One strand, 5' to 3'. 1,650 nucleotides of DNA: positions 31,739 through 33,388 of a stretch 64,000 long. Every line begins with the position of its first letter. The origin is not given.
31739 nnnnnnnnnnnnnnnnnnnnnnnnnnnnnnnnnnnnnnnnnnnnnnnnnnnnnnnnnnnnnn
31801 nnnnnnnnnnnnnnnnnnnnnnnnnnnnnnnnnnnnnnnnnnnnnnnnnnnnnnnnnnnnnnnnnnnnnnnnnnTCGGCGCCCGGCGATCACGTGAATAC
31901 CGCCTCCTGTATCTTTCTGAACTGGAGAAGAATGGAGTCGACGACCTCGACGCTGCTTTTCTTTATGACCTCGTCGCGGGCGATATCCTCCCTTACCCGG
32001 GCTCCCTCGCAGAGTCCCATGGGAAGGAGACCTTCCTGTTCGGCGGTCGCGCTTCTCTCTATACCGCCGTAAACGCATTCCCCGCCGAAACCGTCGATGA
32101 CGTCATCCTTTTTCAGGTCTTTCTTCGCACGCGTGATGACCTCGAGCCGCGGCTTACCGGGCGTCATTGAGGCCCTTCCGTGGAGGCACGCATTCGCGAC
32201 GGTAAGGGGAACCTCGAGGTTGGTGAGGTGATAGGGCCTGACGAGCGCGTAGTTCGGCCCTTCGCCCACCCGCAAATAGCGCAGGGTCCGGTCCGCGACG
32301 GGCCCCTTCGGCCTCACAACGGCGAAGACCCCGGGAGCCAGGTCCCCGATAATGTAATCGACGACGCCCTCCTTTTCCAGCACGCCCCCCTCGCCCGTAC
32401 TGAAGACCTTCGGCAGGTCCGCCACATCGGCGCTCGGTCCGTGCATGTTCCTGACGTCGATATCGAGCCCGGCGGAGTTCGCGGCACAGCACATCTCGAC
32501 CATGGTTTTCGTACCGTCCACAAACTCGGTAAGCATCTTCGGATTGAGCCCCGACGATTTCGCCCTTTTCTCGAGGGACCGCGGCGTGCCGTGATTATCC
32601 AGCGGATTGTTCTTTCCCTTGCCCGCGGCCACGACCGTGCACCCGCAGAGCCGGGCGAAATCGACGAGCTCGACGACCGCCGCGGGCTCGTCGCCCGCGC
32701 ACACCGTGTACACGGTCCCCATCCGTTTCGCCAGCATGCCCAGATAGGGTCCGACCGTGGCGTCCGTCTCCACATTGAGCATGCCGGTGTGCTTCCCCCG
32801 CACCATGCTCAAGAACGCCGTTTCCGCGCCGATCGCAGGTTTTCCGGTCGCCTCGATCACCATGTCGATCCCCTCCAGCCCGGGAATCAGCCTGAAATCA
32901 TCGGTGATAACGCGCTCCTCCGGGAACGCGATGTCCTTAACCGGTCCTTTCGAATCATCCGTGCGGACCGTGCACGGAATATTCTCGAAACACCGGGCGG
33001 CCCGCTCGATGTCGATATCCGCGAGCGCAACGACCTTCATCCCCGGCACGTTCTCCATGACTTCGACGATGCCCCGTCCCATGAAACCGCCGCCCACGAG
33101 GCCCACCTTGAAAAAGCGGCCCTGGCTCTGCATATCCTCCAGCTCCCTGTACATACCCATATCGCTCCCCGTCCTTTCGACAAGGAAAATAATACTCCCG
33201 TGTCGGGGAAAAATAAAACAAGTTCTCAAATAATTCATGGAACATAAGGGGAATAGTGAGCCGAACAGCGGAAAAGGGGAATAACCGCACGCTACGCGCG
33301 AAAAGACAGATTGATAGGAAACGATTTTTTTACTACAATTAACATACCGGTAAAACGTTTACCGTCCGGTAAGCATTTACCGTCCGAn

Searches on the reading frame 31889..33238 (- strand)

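Call 48: search_protein_families(library=pfam, proteins=[window:31889-33238:-], max_evalue=0.0001)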
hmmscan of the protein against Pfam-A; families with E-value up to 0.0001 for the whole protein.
window:31889-33238:- (449 aa): 1 family
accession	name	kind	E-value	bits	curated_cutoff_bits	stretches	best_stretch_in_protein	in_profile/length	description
PF21135.2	DRL_cat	-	8e-59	198.8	27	1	182-343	1-164/164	Oxidoreductase DRL, catalytic domain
